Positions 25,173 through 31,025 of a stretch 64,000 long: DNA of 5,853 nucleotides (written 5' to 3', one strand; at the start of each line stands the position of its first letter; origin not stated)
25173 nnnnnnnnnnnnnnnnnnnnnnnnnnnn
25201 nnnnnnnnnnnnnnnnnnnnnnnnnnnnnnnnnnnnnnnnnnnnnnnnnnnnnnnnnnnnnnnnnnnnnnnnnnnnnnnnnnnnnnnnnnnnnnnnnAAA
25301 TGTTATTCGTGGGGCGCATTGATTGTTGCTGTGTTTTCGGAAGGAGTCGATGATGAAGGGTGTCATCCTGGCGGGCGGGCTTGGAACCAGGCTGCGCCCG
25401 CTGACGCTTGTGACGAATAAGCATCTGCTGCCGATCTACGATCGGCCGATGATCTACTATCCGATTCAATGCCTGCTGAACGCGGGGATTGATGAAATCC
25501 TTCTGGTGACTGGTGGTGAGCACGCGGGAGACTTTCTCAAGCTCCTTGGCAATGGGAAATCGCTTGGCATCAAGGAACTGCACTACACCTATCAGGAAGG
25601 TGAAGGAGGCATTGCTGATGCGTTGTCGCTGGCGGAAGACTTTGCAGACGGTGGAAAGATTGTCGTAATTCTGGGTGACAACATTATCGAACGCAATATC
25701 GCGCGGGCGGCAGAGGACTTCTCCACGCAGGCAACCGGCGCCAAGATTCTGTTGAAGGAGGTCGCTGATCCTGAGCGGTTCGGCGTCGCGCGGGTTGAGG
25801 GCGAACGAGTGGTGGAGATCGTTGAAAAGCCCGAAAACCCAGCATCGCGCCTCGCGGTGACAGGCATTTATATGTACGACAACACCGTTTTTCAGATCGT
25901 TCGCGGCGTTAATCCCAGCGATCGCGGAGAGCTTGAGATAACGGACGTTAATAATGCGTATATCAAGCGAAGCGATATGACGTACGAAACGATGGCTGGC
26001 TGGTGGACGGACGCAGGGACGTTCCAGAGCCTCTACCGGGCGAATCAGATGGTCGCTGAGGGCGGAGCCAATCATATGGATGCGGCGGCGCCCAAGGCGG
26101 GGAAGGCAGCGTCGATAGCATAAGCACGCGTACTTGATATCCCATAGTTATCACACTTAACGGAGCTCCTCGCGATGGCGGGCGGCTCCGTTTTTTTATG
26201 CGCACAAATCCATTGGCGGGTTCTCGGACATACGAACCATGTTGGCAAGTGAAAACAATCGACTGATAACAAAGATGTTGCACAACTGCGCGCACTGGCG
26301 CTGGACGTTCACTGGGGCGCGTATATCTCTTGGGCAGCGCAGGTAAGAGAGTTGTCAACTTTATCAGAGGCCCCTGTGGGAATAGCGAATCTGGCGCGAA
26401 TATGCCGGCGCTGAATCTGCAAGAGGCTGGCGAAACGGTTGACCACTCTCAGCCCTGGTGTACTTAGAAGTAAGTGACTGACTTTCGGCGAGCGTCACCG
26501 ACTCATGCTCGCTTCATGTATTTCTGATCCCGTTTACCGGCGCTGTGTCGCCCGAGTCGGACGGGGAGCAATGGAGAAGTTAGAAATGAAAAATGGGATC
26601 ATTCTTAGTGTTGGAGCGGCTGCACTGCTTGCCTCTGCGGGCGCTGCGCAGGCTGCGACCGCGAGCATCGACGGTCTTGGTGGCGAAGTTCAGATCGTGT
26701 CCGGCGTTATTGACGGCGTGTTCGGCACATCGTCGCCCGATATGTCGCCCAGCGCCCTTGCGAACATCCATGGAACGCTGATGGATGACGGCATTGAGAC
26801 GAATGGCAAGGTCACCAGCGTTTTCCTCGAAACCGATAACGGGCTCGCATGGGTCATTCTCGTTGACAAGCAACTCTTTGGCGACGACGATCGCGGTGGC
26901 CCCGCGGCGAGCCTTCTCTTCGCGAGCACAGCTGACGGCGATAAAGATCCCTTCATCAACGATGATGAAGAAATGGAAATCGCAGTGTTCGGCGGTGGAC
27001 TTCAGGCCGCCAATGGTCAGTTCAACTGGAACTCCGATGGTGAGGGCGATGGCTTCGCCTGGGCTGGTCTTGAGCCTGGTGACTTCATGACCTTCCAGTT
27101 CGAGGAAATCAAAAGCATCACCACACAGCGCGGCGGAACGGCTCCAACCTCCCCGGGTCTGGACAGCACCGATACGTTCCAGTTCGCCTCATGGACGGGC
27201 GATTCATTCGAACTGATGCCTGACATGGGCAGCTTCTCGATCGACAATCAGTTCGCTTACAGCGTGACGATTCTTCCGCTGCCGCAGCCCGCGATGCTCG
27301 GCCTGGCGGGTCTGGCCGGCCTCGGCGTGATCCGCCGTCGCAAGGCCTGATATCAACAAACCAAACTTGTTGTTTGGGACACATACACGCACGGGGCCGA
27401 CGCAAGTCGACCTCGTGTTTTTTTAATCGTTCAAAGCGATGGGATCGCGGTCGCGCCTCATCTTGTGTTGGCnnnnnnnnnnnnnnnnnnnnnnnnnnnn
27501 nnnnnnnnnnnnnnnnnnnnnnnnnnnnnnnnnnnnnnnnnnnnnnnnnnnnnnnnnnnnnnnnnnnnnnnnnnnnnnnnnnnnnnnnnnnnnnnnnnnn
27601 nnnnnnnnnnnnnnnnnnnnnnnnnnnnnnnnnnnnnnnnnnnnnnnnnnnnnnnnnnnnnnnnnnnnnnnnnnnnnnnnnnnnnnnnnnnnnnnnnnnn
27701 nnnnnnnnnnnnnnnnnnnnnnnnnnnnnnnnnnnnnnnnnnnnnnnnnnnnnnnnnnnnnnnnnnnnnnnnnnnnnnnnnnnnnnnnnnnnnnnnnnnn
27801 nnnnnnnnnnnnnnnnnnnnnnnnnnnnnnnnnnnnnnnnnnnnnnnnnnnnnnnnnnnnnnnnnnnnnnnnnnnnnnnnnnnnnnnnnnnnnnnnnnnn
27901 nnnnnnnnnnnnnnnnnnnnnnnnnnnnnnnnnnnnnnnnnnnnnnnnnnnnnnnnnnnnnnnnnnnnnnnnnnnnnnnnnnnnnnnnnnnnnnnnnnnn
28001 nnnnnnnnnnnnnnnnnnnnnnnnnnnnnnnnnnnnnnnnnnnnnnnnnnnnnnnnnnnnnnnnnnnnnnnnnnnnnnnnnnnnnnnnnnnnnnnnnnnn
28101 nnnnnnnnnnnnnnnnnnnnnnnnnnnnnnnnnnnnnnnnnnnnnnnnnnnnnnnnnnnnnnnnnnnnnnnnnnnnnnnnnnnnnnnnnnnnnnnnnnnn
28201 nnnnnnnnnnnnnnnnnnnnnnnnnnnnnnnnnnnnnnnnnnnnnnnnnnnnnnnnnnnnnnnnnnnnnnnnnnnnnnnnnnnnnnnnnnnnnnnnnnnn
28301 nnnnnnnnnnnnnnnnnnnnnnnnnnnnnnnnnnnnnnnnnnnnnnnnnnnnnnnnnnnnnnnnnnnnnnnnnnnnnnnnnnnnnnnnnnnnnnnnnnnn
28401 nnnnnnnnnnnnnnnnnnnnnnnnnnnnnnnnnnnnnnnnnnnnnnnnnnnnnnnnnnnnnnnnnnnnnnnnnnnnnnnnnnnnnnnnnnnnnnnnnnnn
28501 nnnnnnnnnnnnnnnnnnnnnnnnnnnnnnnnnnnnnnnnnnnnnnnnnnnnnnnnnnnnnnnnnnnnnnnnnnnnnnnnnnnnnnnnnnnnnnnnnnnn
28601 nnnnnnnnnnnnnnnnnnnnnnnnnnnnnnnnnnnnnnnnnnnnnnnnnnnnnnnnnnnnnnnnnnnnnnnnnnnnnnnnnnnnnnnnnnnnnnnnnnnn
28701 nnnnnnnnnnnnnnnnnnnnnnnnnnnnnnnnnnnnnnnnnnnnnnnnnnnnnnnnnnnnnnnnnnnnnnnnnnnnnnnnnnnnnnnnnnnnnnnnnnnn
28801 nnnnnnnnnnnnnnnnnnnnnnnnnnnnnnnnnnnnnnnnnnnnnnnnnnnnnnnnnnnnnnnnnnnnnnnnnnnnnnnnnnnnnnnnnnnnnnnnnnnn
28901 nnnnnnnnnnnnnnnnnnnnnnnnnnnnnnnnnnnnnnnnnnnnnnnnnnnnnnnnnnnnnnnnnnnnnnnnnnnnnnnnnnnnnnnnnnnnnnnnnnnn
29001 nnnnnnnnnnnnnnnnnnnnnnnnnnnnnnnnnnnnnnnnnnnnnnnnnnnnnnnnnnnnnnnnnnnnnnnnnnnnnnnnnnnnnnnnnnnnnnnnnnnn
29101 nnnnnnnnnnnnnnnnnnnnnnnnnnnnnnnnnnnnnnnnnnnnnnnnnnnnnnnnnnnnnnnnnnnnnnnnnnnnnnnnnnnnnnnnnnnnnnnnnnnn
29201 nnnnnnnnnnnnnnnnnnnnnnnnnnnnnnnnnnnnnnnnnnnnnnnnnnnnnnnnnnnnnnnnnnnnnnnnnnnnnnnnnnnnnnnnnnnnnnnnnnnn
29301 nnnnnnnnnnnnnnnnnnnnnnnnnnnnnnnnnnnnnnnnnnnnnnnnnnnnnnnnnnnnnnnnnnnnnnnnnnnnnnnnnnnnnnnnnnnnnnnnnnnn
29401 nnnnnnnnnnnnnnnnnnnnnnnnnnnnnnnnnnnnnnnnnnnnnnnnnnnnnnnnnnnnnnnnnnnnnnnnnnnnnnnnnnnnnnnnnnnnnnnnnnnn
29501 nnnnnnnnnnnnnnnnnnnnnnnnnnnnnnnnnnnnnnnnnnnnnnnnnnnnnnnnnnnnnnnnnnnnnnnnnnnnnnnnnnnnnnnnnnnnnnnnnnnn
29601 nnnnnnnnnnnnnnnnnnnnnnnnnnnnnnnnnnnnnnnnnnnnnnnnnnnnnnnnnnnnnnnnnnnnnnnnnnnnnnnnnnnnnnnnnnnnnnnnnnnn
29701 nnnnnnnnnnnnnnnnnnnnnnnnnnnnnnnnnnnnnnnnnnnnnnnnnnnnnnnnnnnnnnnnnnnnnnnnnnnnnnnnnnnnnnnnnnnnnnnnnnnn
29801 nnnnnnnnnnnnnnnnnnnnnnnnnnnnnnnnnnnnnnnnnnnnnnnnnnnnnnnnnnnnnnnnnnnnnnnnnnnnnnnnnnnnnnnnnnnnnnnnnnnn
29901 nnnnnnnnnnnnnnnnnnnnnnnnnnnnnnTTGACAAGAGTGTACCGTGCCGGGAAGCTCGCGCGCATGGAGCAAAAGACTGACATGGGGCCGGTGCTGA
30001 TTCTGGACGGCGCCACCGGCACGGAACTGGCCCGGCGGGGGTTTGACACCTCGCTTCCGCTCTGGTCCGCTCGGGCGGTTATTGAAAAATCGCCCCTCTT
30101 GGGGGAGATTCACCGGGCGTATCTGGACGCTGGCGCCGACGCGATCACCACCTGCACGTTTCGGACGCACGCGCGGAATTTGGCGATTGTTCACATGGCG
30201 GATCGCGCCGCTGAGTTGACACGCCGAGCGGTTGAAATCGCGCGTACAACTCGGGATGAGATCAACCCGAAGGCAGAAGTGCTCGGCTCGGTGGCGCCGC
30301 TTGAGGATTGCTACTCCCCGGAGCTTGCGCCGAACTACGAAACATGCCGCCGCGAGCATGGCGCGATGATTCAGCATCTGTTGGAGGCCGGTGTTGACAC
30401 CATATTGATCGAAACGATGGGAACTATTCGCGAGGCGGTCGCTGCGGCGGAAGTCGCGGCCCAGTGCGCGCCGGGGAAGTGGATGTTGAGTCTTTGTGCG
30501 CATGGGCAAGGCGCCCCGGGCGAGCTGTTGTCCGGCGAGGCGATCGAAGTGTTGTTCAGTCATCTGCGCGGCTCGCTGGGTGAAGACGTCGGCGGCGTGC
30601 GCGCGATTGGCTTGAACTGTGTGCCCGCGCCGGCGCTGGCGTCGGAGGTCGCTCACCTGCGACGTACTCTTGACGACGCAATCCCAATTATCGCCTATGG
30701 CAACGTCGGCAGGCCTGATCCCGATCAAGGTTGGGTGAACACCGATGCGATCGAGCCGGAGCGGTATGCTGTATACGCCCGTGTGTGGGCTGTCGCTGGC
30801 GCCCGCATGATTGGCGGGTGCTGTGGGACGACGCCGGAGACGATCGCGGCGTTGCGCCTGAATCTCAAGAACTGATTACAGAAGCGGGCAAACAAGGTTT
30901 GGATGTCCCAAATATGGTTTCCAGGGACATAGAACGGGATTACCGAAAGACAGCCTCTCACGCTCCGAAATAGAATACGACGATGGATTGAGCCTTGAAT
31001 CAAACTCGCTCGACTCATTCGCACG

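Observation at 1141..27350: ~25 kb exosortase / PEP-CTERM exopolysaccharide super-operon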

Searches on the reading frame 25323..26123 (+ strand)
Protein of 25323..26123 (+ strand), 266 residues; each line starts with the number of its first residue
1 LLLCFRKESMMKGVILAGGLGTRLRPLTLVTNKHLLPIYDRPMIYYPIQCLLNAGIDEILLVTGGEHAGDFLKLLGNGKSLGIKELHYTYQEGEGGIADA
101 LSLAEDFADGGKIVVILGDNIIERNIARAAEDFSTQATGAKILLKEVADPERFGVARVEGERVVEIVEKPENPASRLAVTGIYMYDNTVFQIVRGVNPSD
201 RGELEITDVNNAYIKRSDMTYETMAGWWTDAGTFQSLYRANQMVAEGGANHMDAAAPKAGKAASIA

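Call 5: search_protein_families(library=ncbifam, proteins=[window:25323-26123:+], max_evalue=0.001)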
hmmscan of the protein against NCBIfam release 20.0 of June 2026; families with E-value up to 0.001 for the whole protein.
window:25323-26123:+ (266 aa): 33 families (the best 25 are shown)
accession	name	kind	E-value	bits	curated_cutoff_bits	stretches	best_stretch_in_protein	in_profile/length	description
TIGR01208.1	rmlA_long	equivalog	2e-69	234.2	320.25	1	12-246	1-236/353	glucose-1-phosphate thymidylyltransferase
TIGR01207.1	rmlA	equivalog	5e-69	232.6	360.65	1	12-245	1-237/286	glucose-1-phosphate thymidylyltransferase RfbA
NF012024.0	PRK15480.1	equivalog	1e-57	195.5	588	1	10-245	3-241/292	glucose-1-phosphate thymidylyltransferase RfbA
TIGR03992.1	Arch_glmU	subfamily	1.2e-48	165.9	292.1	1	11-247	1-230/393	bifunctional sugar-1-phosphate nucleotidylyltransferase/acetyltransferase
NF041313.1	UDPGP_AglF_Halo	equivalog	1.1e-41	142.8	400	1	11-242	1-232/234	UTP--glucose-1-phosphate uridylyltransferase AglF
NF041173.1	Sug_nt_acttase_Thmprot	equivalog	4.7e-34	118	600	1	11-246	1-229/405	bifunctional sugar-1-phosphate nucleotidylyltransferase/acetyltransferase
TIGR01099.1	galU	equivalog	2.2e-27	96.3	326.8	2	85-234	95-255/261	UTP--glucose-1-phosphate uridylyltransferase GalU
NF052502.1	man1P_GTase_Rv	exception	8.4e-23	80.8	440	1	12-248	2-234/352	mannose-1-phosphate guanylyltransferase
NF045761.1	NAMPUrTaseMurU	equivalog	6.3e-21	75.3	250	1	11-242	1-225/226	N-acetylmuramate alpha-1-phosphate uridylyltransferase MurU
NF009928.0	PRK13389.1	equivalog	8.5e-16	57.9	548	2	10-64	8-62/302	UTP--glucose-1-phosphate uridylyltransferase GalU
NF003670.0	PRK05293.1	equivalog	1.4e-15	57.2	470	1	11-242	5-256/382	glucose-1-phosphate adenylyltransferase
NF007516.0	PRK10122.1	equivalog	2.2e-14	53.3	534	1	11-64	4-57/297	UTP--glucose-1-phosphate uridylyltransferase GalF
TIGR02623.1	G1P_cyt_trans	equivalog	1.5e-13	50.8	300.25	2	11-64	1-54/255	glucose-1-phosphate cytidylyltransferase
TIGR02091.1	glgC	equivalog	1.9e-13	50.2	424.9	1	13-243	3-258/364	glucose-1-phosphate adenylyltransferase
TIGR01173.1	glmU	equivalog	2.3e-13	49.8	366.85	1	13-216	3-205/452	bifunctional UDP-N-acetylglucosamine diphosphorylase/glucosamine-1-phosphate N-acetyltransferase GlmU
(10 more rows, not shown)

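Call 7: search_protein_families(library=pfam, proteins=[window:25323-26123:+], max_evalue=0.01)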
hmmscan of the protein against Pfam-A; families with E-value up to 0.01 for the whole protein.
window:25323-26123:+ (266 aa): 2 families
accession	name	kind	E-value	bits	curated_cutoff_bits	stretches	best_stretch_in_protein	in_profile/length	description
PF00483.29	NTP_transferase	-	4.4e-58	197.2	21.2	1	12-245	1-243/245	Nucleotidyl transferase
PF12804.13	NTP_transf_3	-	8e-09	36.3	27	1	13-120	1-96/160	MobA-like NTP transferase domain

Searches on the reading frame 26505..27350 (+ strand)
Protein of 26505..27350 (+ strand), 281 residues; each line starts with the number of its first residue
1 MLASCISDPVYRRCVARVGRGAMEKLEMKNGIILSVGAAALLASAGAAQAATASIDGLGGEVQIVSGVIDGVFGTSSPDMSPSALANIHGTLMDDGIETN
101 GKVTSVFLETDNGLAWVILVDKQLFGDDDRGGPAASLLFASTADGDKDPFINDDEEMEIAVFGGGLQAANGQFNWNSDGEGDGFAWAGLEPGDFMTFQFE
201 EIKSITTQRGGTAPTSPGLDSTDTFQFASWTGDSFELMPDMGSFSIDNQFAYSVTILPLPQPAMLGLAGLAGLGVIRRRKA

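Call 5: search_protein_families(library=ncbifam, proteins=[window:26505-27350:+], max_evalue=0.001)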
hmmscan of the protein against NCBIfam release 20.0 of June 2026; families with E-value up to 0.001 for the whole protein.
window:26505-27350:+ (281 aa): 1 family
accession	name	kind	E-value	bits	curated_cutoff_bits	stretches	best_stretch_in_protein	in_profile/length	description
NF041538.1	PEP_EDSA_1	subfamily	0.00026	20.7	100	1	170-280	208-307/307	EDSAP-1 family PEP-CTERM protein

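Call 7: search_protein_families(library=pfam, proteins=[window:26505-27350:+], max_evalue=0.01)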
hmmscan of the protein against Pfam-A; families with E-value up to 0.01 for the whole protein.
window:26505-27350:+ (281 aa): 0 families

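Call 78: search_protein_representatives(protein=window:26571-27350:+)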
Query: 259 residues. Proteins with E-value up to 0.001 (for the whole library): 112; up to 1e-10: 81; up to 1e-30: 13. The best 112 are listed.
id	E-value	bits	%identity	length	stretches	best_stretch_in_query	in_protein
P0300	8.6e-161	549.9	100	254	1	6-259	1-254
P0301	1.1e-60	221.8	51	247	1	6-259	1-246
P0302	1.1e-59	218.6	51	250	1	6-258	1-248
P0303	5.9e-41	157.2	43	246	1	13-258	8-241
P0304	1.1e-39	153.1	44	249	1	10-259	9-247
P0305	3.6e-39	151.4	49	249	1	15-258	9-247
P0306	4.7e-39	151.0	43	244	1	20-257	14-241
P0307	3.8e-35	138.2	44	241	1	14-255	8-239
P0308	5.9e-33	131.0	42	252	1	16-257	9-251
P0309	8.9e-33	130.4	39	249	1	24-258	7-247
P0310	2.2e-32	129.1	40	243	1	17-258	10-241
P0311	4.2e-32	128.2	36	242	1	6-258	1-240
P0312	3.7e-31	125.1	43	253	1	20-258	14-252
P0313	5.6e-30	121.3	43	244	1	17-258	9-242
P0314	1.8e-29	119.6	42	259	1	14-257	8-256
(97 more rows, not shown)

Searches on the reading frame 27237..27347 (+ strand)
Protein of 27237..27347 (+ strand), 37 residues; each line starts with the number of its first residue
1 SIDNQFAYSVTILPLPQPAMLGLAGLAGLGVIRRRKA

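Call 25: search_protein_families(library=ncbifam, proteins=[window:27237-27347:+], max_evalue=10)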
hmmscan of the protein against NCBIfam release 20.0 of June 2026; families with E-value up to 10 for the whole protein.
seq(37 aa): 10 families
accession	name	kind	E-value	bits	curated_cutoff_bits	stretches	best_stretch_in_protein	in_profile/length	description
NF038125.1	PEP_CTERM_THxN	subfamily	0.0017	18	85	1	5-36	212-246/246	THxN family PEP-CTERM protein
NF041538.1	PEP_EDSA_1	subfamily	0.0055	16.4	100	1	9-36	279-307/307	EDSAP-1 family PEP-CTERM protein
TIGR03901.2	MYXO-CTERM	domain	0.0081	16.5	20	1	18-35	16-32/34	MYXO-CTERM sorting domain-containing protein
NF038126.1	PEP_CTERM_FxDxF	subfamily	0.014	15.6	50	1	6-36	133-165/165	FxDxF family PEP-CTERM protein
TIGR03370.1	VPLPA-CTERM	domain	0.014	15.4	25.35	1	23-36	11-24/25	VPLPA-CTERM sorting domain-containing protein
NF033554.9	floc_PepA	equivalog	0.014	15.2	80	1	19-36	244-260/261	flocculation-associated PEP-CTERM protein PepA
NF038124.1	PEP_CTERM_TLD_A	exception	0.016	14.8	100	1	8-36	206-234/235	PEP_CTERM-anchored TLD domain-containing protein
NF038129.1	PEP_NF038129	equivalog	0.068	13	65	1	9-36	167-194/194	NF038129 family PEP-CTERM protein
NF038130.1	PEP_NF038130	equivalog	0.14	11.8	60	1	8-34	251-283/283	NF038130 family PEP-CTERM protein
TIGR01167.1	LPXTG_anchor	domain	0.42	11.4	15.9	1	19-36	14-33/34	LPXTG cell wall anchor domain-containing protein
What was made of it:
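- Closest known: XrtD / VPLPA-CTERM system. Different: The tails score 12-17 bits against the VPLPA-CTERM cutoff of 25.35 (call 25).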

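Call 26: search_protein_families(library=pfam, proteins=[window:27237-27347:+], max_evalue=10)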
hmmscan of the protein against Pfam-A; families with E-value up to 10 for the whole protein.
seq(37 aa): 2 families
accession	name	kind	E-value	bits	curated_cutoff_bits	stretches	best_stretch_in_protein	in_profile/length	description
PF07589.16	PEP-CTERM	-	0.00053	20.4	20.7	1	16-36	3-24/24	PEP-CTERM motif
PF18205.6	VPDSG-CTERM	-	0.15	12.3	25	1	21-36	11-26/26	VPDSG-CTERM motif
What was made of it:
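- PF07589 misses the tail by only 0.3 bit (call 26).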

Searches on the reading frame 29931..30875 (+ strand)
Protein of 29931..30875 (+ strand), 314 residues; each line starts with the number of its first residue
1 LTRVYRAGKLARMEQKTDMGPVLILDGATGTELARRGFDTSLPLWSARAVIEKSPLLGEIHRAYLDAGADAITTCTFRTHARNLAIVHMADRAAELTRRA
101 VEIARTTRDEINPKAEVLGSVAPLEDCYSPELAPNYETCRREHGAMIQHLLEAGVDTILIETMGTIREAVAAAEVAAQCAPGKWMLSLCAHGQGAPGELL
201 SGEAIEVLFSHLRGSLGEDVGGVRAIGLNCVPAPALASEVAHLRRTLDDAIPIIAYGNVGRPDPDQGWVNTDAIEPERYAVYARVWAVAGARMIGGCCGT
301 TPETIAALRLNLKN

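Call 39: search_protein_families(library=pfam, proteins=[window:29931-30875:+], max_evalue=0.0001)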
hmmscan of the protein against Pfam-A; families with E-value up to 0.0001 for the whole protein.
window:29931-30875:+ (314 aa): 1 family
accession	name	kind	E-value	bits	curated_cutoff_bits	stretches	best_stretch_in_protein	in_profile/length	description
PF02574.22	S-methyl_trans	-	2.7e-60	205.1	22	1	23-309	1-280/283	Homocysteine S-methyltransferase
